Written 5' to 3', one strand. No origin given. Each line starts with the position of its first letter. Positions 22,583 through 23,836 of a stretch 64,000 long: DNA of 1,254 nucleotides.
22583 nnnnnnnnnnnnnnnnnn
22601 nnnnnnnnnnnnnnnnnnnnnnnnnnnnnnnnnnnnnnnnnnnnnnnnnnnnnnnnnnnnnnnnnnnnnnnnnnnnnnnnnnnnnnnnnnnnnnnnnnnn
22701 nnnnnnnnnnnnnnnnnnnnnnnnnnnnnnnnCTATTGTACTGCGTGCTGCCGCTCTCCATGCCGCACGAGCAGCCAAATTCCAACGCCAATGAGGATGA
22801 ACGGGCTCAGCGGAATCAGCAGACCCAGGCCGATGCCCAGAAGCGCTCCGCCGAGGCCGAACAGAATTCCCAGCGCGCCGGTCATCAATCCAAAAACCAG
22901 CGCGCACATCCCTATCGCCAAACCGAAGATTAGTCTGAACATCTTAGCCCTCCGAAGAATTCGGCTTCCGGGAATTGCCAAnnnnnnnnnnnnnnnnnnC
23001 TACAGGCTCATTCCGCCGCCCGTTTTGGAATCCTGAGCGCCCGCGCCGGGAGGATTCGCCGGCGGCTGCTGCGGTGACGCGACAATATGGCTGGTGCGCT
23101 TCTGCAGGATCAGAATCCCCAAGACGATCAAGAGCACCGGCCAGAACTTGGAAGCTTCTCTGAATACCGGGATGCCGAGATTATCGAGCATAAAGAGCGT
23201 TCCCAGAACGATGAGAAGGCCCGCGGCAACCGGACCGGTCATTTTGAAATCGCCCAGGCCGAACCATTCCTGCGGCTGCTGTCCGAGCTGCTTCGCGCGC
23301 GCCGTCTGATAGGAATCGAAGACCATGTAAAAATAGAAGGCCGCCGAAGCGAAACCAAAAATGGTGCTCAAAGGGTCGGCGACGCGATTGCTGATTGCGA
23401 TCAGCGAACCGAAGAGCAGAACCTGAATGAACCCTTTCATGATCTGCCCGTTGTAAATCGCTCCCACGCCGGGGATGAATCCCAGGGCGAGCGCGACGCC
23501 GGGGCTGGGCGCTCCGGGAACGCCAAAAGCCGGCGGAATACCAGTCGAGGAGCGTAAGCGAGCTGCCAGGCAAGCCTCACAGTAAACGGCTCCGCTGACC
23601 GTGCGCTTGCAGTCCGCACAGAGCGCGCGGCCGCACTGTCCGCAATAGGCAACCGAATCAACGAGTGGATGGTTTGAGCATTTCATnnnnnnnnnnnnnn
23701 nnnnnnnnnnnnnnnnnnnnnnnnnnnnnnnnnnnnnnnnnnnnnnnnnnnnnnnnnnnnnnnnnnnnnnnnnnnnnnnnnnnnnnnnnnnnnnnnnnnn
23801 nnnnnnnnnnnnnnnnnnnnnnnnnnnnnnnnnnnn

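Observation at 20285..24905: ECF sigma / anti-sigma operon carrying a zinc-ribbon membrane protein, a Gly-zipper mini-protein, three tandem PspB-like paralogs and a toast-rack (DUF4097) protein: an expanded Psp/Lia-like envelope-stress module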

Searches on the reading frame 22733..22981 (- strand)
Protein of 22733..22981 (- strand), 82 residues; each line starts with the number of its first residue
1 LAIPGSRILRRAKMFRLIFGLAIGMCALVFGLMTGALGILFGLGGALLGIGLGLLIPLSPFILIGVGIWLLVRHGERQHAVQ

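Call 3: search_protein_families(library=pfam, proteins=[window:22733-22981:-], max_evalue=1)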
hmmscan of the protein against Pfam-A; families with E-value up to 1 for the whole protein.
window:22733-22981:- (82 aa): 1 family
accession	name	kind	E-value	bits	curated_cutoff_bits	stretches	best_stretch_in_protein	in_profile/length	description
PF24379.1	DUF7535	-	0.89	9.7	27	1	52-70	37-52/60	Family of unknown function (DUF7535)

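Call 4: search_protein_families(library=ncbifam, proteins=[window:22733-22981:-], max_evalue=1)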
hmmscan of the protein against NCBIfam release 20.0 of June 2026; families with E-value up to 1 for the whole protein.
window:22733-22981:- (82 aa): 1 family
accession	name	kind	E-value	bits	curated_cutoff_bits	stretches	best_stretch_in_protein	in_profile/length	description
NF041838.1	rnfD_Methano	equivalog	0.86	8.9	400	0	43-73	148-178/285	Rnf electron transport complex subunit RnfD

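Call 47: search_protein_families(library=padloc, proteins=[window:22733-22942:-], max_evalue=0.01)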
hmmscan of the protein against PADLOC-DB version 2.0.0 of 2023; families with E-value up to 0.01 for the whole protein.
window:22733-22942:- (69 aa): 0 families

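Call 72: list_cluster_members(proteins=[window:22733-22942:-, window:22733-22981:-, window:22091-22303:-, window:22091-22351:-, window:21850-22041:-, window:24345-24905:-, window:23689-24327:-, window:23692-24348:-])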
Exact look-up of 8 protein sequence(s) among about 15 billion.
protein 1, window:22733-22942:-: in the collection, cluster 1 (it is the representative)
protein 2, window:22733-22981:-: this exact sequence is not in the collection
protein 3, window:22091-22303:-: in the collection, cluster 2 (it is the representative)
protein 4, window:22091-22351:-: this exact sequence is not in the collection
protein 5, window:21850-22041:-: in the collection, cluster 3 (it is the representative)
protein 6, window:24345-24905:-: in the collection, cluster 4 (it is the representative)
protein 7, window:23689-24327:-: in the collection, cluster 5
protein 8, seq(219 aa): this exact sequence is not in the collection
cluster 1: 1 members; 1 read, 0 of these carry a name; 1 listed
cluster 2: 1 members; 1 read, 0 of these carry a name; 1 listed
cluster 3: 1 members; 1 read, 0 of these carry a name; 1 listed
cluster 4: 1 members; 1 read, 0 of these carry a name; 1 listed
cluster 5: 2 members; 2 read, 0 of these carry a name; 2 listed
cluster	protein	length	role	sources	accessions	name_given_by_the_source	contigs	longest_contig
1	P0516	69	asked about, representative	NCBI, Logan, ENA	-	-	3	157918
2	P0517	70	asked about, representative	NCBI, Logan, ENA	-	-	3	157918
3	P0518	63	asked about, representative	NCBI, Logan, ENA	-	-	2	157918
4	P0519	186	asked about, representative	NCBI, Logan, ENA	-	-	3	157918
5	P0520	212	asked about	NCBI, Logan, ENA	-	-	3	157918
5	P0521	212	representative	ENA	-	-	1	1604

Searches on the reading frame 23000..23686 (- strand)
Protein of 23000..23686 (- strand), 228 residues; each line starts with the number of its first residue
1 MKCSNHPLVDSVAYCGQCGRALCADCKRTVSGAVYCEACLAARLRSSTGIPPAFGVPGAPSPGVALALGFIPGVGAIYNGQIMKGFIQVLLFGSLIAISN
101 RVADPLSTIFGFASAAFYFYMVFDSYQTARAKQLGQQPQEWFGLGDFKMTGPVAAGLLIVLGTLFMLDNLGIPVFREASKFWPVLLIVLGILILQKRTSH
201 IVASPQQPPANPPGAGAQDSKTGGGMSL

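Call 3: search_protein_families(library=pfam, proteins=[window:23000-23686:-], max_evalue=1)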
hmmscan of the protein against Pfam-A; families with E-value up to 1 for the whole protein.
window:23000-23686:- (228 aa): 10 families
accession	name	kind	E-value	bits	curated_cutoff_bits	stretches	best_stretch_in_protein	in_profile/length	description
PF18917.5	LiaI-LiaF-like_TM1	-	2.4e-09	37.6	27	1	155-194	4-42/42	LiaI-LiaF-like transmembrane region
PF22570.1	LiaF-TM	-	2.1e-08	35.4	27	1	154-199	2-47/98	LiaF transmembrane domain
PF00643.29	zf-B_box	-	0.0014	19.2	24.1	1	2-27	5-30/42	B-box zinc finger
PF21363.3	TRAF3_RING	-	0.0034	17.5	26.9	1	15-48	1-33/40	TNF receptor-associated factor 2/3/5, RING domain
PF22586.1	ANCHR-like_BBOX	-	0.0085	16.6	27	1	3-29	2-27/39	ANCHR-like B-box zinc-binding domain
PF13240.11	Zn_Ribbon_1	-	0.026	14.8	25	1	6-22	7-23/23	zinc-ribbon domain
PF06221.18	zf-C2HC5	-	0.091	13.2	25.8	1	4-39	9-43/54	Putative zinc finger motif, C2HC5-type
PF05154.21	TM2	-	0.13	12.9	27.9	1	62-95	5-42/51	TM2 domain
PF05458.17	Siva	-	0.15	12.2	26.2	1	8-40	118-152/173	Cd27 binding protein (Siva)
PF10083.14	DUF2321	-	0.21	11.6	24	1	11-43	25-60/157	Uncharacterized protein conserved in bacteria (DUF2321)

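Call 4: search_protein_families(library=ncbifam, proteins=[window:23000-23686:-], max_evalue=1)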
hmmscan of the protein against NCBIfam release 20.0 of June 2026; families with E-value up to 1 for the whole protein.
window:23000-23686:- (228 aa): 1 family
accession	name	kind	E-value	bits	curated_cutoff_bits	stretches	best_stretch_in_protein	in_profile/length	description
NF045610.1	acin_4_helix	equivalog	0.047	13.7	50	1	100-197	31-130/131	putative four-helix membrane protein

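Call 41: find_homologous_proteins(query=window:23000-23686:-, max_evalue=0.001)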
Query window:23000-23686:- (228 aa): 3158 proteins with E <= 0.001 among 4908 candidates; the best 120 are listed.
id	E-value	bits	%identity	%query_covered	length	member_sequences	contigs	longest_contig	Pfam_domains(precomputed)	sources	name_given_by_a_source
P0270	4.2e-148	509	100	100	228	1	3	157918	PF22570.2,PF18917.6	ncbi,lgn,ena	-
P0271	9.4e-94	332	64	94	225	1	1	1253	PF22570.2,PF18917.6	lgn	-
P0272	2.2e-91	324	69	93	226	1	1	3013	PF22570.2,PF18917.6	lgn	-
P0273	4.5e-90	320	69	86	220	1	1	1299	PF22570.2,PF18917.6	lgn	-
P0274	4.8e-90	320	70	88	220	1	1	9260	PF22570.2,PF18917.6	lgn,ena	-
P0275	8.9e-90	319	71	86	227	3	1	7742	PF22570.2,PF18917.6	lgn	-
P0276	1.8e-89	318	67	94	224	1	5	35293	PF22570.2,PF18917.6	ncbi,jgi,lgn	jgi:hypothetical protein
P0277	1.8e-89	318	64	94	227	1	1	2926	PF22570.2,PF18917.6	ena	-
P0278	3.8e-89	317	65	98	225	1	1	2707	PF22570.2,PF18917.6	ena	-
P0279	4.1e-89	316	69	86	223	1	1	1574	PF22570.2,PF18917.6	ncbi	-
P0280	4.6e-89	316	64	94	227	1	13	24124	PF22570.2,PF18917.6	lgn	-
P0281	5.3e-89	316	71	86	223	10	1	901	PF22570.2,PF18917.6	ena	-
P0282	7.6e-89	316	68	86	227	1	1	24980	PF22570.2,PF18917.6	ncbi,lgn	-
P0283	8.1e-89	315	68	88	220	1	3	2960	PF22570.2,PF18917.6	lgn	-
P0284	1.1e-88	315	69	86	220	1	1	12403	PF22570.2,PF18917.6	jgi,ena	-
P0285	1.1e-88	315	65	94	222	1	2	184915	PF22570.2,PF18917.6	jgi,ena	-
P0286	1.1e-88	315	65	94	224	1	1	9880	PF22570.2,PF18917.6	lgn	-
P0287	1.3e-88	315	66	95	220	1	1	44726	PF22570.2,PF18917.6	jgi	jgi:TM2 domain-containing membrane protein YozV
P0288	1.6e-88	315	68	88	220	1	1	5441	PF22570.2,PF18917.6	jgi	jgi:TM2 domain-containing membrane protein YozV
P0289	1.6e-88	315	68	88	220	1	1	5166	PF22570.2,PF18917.6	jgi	-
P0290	1.6e-88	314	69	86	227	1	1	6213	PF22570.2,PF18917.6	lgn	-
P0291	1.7e-88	314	65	97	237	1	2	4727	PF22570.2,PF18917.6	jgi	-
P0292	1.7e-88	314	66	94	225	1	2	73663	PF22570.2,PF18917.6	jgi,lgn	jgi:hypothetical protein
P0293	1.9e-88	314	68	86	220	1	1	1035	PF22570.2,PF18917.6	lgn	-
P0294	2.2e-88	314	68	88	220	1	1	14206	PF22570.2,PF18917.6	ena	-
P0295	2.3e-88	314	70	86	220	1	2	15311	PF22570.2,PF18917.6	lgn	-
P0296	3.3e-88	314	69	86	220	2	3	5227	PF22570.2,PF18917.6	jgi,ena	-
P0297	3.3e-88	313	70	86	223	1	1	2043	PF22570.2,PF18917.6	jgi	jgi:hypothetical protein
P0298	3.3e-88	313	69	86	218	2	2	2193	PF22570.2,PF18917.6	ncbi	-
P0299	3.4e-88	313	71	87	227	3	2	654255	PF22570.2,PF18917.6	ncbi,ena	-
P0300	3.6e-88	313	66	86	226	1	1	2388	PF22570.2,PF18917.6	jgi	jgi:TM2 domain-containing membrane protein YozV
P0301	4.1e-88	313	63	94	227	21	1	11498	PF22570.2,PF18917.6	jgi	jgi:hypothetical protein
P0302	5.3e-88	313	66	86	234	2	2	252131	PF22570.2,PF18917.6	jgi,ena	-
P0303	6.2e-88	313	69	86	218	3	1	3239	PF22570.2,PF18917.6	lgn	-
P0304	6.3e-88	313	63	94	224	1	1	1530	PF22570.2,PF18917.6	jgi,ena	-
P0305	7.3e-88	312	66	86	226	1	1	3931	PF22570.2,PF18917.6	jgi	jgi:TM2 domain-containing membrane protein YozV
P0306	7.7e-88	312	67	88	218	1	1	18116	PF22570.2,PF18917.6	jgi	jgi:TM2 domain-containing membrane protein YozV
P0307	8.1e-88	312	67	93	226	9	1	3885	PF22570.2,PF18917.6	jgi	-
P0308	1.0e-87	312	64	95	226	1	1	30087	PF22570.2,PF18917.6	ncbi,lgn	-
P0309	1.1e-87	312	63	98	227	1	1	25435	PF22570.2,PF18917.6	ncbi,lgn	-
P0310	1.3e-87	312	66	94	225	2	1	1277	PF22570.2,PF18917.6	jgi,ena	-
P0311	1.3e-87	312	66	86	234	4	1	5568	PF22570.2,PF18917.6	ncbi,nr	ncbi:MAG TPA: DUF5668 domain-containing protein [Terriglobia bacterium]|nr:DUF5668 domain-containing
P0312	1.3e-87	312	63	98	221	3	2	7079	PF22570.2,PF18917.6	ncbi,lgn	-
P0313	1.7e-87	311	66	93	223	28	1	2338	PF22570.2,PF18917.6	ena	-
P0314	1.7e-87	311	65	93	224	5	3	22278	PF22570.2,PF18917.6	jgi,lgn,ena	jgi:TM2 domain-containing membrane protein YozV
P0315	1.8e-87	311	62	97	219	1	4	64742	PF22570.2,PF18917.6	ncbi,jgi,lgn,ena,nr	ncbi:MAG TPA: DUF5668 domain-containing protein [Terriglobia bacterium]|nr:DUF5668 domain-containing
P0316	2.2e-87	311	63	97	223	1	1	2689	PF22570.2,PF18917.6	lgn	-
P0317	2.3e-87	311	67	86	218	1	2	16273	PF22570.2,PF18917.6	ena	-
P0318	3.5e-87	310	68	86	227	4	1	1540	PF22570.2,PF18917.6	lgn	-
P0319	4.6e-87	310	69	86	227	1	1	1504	PF22570.2,PF18917.6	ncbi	-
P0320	4.7e-87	310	63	86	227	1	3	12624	PF22570.2,PF18917.6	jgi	jgi:TM2 domain-containing membrane protein YozV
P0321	4.9e-87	310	70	80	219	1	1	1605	PF22570.2,PF18917.6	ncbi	-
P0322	5.7e-87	309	69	86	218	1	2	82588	PF22570.2,PF18917.6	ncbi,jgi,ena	-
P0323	6.1e-87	309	69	86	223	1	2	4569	PF22570.2,PF18917.6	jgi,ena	-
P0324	6.5e-87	309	68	86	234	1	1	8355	PF22570.2,PF18917.6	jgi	jgi:cell wall-active antibiotic response 4TMS protein YvqF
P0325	7.1e-87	309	67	86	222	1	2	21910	PF22570.2,PF18917.6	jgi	-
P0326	7.2e-87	309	66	90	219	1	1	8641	PF22570.2,PF18917.6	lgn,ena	-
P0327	8.9e-87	309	62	96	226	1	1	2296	PF22570.2,PF18917.6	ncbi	-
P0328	1.1e-86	309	66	88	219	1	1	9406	PF22570.2,PF18917.6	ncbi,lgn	ncbi:MAG: LiaI-LiaF-like domain-containing protein [Terriglobia bacterium]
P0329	1.1e-86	308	65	98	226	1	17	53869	PF22570.2,PF18917.6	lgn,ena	-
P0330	1.2e-86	308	62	97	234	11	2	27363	PF22570.2,PF18917.6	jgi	jgi:hypothetical protein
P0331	1.2e-86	308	70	86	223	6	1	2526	PF22570.2,PF18917.6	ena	-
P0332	1.3e-86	308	67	93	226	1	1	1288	PF22570.2,PF18917.6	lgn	-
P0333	1.3e-86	308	63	100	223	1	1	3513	PF22570.2,PF18917.6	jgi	-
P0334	1.4e-86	308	65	93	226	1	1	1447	PF22570.2,PF18917.6,PF00643.30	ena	-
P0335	1.5e-86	308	67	93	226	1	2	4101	PF22570.2,PF18917.6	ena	-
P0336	1.8e-86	308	64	87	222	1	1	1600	PF22570.2,PF18917.6,PF00643.30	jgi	jgi:hypothetical protein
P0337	2.2e-86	308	69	86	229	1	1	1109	PF22570.2,PF18917.6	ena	-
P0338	2.3e-86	307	63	100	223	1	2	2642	PF22570.2,PF18917.6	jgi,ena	-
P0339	2.5e-86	307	66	93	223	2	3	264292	PF22570.2,PF18917.6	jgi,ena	jgi:TM2 domain-containing membrane protein YozV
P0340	3.0e-86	307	68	86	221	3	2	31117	PF22570.2,PF18917.6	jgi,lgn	jgi:Domain of unknown function (DUF5668)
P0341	3.1e-86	307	62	96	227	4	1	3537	PF22570.2,PF18917.6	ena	-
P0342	3.3e-86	307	68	86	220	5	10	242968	PF22570.2,PF18917.6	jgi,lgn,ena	jgi:hypothetical protein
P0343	3.3e-86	307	62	94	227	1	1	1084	PF22570.2,PF18917.6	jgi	jgi:cell wall-active antibiotic response 4TMS protein YvqF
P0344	3.5e-86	307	69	86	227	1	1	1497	PF22570.2,PF18917.6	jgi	jgi:TM2 domain-containing membrane protein YozV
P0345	3.6e-86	307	61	96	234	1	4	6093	PF22570.2,PF18917.6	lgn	-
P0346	3.7e-86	307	68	88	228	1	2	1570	PF22570.2,PF18917.6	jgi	-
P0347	3.8e-86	307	66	93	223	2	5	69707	PF22570.2,PF18917.6,PF00643.30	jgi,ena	-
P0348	3.9e-86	307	69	86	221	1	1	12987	PF22570.2,PF18917.6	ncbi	-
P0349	4.4e-86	307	67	86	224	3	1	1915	PF22570.2,PF18917.6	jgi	jgi:TM2 domain-containing membrane protein YozV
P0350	4.4e-86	307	66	93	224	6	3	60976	PF22570.2,PF18917.6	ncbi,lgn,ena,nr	ncbi:MAG: B-box zinc finger protein [Acidobacteriia bacterium]|nr:B-box zinc finger protein [Terrigl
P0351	4.5e-86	306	65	94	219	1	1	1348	PF22570.2,PF18917.6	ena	-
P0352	4.7e-86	306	64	97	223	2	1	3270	PF22570.2,PF18917.6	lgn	-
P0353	5.5e-86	306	65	93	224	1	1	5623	PF22570.2,PF18917.6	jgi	jgi:hypothetical protein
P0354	5.7e-86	306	64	94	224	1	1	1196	PF22570.2,PF18917.6,PF00643.30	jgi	-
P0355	5.7e-86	306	69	80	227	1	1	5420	PF22570.2,PF18917.6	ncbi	-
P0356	6.0e-86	306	68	86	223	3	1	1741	PF22570.2,PF18917.6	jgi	-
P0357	6.0e-86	306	65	93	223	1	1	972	PF22570.2,PF18917.6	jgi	-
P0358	6.1e-86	306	65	88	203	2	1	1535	PF22570.2,PF18917.6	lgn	-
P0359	6.3e-86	306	67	88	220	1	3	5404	PF22570.2,PF18917.6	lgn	-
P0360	6.3e-86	306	66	86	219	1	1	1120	PF22570.2,PF18917.6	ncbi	-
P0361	6.4e-86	306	68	86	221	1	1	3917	PF22570.2,PF18917.6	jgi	jgi:hypothetical protein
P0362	6.7e-86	306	64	91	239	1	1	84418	PF22570.2,PF18917.6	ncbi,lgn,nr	ncbi:MAG TPA: DUF5668 domain-containing protein [Terriglobia bacterium]|nr:DUF5668 domain-containing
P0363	7.9e-86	306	64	94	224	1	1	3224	PF22570.2,PF18917.6,PF00643.30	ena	-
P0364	8.4e-86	306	66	88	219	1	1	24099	PF22570.2,PF18917.6,PF00643.30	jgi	jgi:Domain of unknown function (DUF5668)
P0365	8.7e-86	306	64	94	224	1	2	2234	PF22570.2,PF18917.6,PF00643.30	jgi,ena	-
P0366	9.1e-86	306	69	86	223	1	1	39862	PF22570.2,PF18917.6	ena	-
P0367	9.3e-86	305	64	92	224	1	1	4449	PF22570.2,PF18917.6,PF00643.30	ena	-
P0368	9.6e-86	305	66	93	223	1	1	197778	PF22570.2,PF18917.6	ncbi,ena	-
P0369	1.1e-85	305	69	86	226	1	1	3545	PF22570.2,PF18917.6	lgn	-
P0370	1.1e-85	305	63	92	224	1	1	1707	PF22570.2,PF18917.6,PF00643.30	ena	-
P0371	1.1e-85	305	64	94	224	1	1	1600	PF22570.2,PF18917.6,PF00643.30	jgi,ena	-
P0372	1.2e-85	305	62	94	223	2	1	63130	PF22570.2,PF18917.6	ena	-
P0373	1.2e-85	305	66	88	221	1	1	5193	PF22570.2,PF18917.6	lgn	-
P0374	1.2e-85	305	63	100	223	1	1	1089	PF22570.2,PF18917.6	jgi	-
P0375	1.3e-85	305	65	95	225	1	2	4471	PF22570.2,PF18917.6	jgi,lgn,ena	-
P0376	1.3e-85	305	68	86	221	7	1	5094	PF22570.2,PF18917.6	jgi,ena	-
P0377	1.4e-85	305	64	98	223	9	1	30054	PF22570.2,PF18917.6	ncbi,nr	ncbi:MAG TPA: DUF5668 domain-containing protein [Terriglobia bacterium]|nr:DUF5668 domain-containing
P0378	1.5e-85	305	63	100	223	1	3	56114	PF22570.2,PF18917.6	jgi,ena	jgi:hypothetical protein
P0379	1.5e-85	305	69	86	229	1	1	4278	PF22570.2,PF18917.6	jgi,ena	-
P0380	1.5e-85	305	65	93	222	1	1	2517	PF22570.2,PF18917.6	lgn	-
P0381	1.7e-85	305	62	96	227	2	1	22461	PF22570.2,PF18917.6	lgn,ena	-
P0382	1.8e-85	305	64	95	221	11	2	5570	PF22570.2,PF18917.6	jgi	jgi:TM2 domain-containing membrane protein YozV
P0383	1.9e-85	304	64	96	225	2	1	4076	PF22570.2,PF18917.6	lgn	-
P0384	1.9e-85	304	66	88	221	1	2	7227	PF22570.2,PF18917.6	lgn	-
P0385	1.9e-85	304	63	92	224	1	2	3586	PF22570.2,PF18917.6,PF00643.30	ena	-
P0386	1.9e-85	304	61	95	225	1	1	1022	PF22570.2,PF18917.6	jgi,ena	-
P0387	2.0e-85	304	63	94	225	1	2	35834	PF22570.2,PF18917.6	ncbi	-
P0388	2.0e-85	304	68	80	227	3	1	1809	PF22570.2,PF18917.6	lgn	-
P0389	2.1e-85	304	62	99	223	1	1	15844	PF22570.2,PF18917.6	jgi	jgi:hypothetical protein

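Call 47: search_protein_families(library=padloc, proteins=[window:23000-23686:-], max_evalue=0.01)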
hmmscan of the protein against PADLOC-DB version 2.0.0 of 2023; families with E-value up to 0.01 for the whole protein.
window:23000-23686:- (228 aa): 0 families

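Call 64: predict_structure(alignment_id=A7)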
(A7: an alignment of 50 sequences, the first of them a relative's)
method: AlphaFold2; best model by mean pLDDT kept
length: 228 residues; sequences in the alignment: 50
mean_pLDDT: 74.1   pTM: 0.44
mean pLDDT of the five models: 74.1, 72.3, 70.4, 68.4, 67.6
residues with pLDDT >= 90: 42; 70-90: 115; 50-70: 45; < 50: 26
segments of 3 or more residues with pLDDT < 50: 53-55, 143-145, 147-149, 214-228
pLDDT, mean of each block of 10 residues (from residue 1): 96 97 97 95 73 54 75 77 79 80 77 79 78 77 49 63 73 75 77 74 59 49 43
secondary structure, 60 per line:
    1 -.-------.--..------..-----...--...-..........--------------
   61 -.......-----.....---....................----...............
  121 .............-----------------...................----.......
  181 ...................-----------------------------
elements in order: E28-30 E33-35 H37-46 H62-68 H74-78 H82-101 H106-133 H151-169 H174-199

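Call 68: fold_search(model_id=the predicted structure, library=pdb)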
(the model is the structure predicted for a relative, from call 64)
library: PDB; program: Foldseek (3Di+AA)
matches with E <= 10: 87; with E <= 0.001: 0
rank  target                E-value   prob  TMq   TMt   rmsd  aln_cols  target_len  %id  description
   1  2ecy_MODEL_1_A        3.8e-01  0.97  0.15  0.45   2.5        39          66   41  Solution structure of the Zinc finger, C3HC4 type (RING finger)" domain of TNF receptor-associated factor 3 (released 2008-02-26)
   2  2o13_MODEL_1_A        1.6e+00  0.82  0.12  0.45   1.2        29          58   31  Solution structure of the C-terminal LIM domain of MLP/CRP3 (released 2007-12-11)
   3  2cor_MODEL_1_A        1.7e+00  0.41  0.13  0.33   6.7        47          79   30  Solution structure of the third LIM domain of particularly interesting new Cys-His protein (released 2005-11-18)
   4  2a20_MODEL_1_A        1.9e+00  0.72  0.16  0.54   3.0        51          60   16  Solution structure of Rim2 Zinc Finger Domain (released 2005-08-16)
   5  1ctl_MODEL_1_A        2.0e+00  0.25  0.13  0.31   7.8        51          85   25  STRUCTURE OF THE CARBOXY-TERMINAL LIM DOMAIN FROM THE CYSTEINE RICH PROTEIN CRP (released 1995-06-03)
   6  1iml_MODEL_1_A        2.3e+00  0.21  0.12  0.31   7.2        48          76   29  CYSTEINE RICH INTESTINAL PROTEIN, NMR, 48 STRUCTURES (released 1996-07-11)
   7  2o10_MODEL_1_A        2.4e+00  0.82  0.13  0.47   0.9        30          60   27  Solution structure of the N-terminal LIM domain of MLP/CRP3 (released 2007-12-11)
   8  3f6q_B                2.6e+00  0.44  0.13  0.38   6.7        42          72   17  Crystal structure of integrin-linked kinase ankyrin repeat domain in complex with PINCH1 LIM1 domain (released 2008-12-02)
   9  9ce2_m                2.6e+00  0.03  0.15  0.17  13.2       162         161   17  Respiratory supercomplex I+III2+IV open state (released 2025-07-09)
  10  2d8y_MODEL_1_A        2.7e+00  0.47  0.17  0.40   6.0        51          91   20  Solution structure of the LIM domain of Epithelial protein lost in neoplasm (released 2006-06-08)
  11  4lml_A                2.9e+00  0.08  0.19  0.15  13.3       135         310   13  GLIC double mutant I9'A T25'A (released 2013-10-30)
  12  1x62_MODEL_1_A        3.1e+00  0.35  0.14  0.36   7.1        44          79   23  Solution structure of the LIM domain of carboxyl terminal LIM domain protein 1 (released 2005-11-17)
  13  6ubs_A                3.1e+00  0.08  0.19  0.13  18.3       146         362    9  Full length Glycine receptor reconstituted in lipid nanodisc in Apo/Resting conformation (released 2020-07-29)
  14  1qli                  3.3e+00  0.33  0.12  0.39   2.2        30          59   30  QUAIL CYSTEINE AND GLYCINE-RICH PROTEIN, NMR, MINIMIZED AVERAGE STRUCTURE (released 1997-08-20)
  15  1a7i                  3.5e+00  0.35  0.11  0.39   1.4        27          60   26  AMINO-TERMINAL LIM DOMAIN FROM QUAIL CYSTEINE AND GLYCINE-RICH PROTEIN, NMR, MINIMIZED AVERAGE STRUCTURE (released 1998-05-27)
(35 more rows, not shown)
